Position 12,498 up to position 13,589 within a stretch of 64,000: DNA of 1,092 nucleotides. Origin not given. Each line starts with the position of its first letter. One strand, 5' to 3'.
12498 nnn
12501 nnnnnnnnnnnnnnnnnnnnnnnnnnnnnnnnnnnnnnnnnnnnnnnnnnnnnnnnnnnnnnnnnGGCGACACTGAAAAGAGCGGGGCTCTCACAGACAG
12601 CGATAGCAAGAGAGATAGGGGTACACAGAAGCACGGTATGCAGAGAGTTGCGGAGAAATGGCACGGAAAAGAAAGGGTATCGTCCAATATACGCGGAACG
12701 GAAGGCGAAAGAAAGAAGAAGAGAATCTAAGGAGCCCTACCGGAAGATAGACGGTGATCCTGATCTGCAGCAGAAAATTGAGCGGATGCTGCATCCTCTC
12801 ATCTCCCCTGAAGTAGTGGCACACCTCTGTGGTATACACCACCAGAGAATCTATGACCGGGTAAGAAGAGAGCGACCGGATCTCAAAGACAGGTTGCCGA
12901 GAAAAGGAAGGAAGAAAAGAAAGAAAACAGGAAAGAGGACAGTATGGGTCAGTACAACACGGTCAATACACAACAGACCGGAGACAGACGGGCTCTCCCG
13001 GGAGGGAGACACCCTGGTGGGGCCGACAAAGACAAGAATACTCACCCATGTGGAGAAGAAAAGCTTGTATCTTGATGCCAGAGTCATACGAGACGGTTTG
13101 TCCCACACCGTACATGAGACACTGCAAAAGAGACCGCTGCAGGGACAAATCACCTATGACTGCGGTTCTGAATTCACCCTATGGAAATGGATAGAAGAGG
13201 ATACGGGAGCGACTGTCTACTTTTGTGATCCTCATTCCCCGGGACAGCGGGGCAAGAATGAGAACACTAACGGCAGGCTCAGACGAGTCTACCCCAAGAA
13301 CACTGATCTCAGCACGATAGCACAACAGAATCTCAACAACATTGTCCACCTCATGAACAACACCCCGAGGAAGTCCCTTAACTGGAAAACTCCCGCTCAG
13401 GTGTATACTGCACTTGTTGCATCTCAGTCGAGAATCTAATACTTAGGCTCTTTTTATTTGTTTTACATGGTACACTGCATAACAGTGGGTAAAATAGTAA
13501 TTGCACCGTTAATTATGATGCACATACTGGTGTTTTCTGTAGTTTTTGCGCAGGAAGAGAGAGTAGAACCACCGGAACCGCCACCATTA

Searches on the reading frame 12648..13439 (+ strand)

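Call 52: search_protein_families(library=pfam, proteins=[window:12648-13439:+], max_evalue=0.001)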
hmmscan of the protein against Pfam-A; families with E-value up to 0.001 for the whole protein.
window:12648-13439:+ (263 aa): 0 families

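Call 65: search_protein_families(library=ncbifam, proteins=[window:12648-13439:+], max_evalue=0.001)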
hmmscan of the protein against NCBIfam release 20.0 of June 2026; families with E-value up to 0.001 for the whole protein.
window:12648-13439:+ (263 aa): 1 family
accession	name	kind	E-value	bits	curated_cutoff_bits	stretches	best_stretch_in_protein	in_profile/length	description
NF033563.0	transpos_IS30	equivalog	3.9e-46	157.9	80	1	2-242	8-267/267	IS30 family transposase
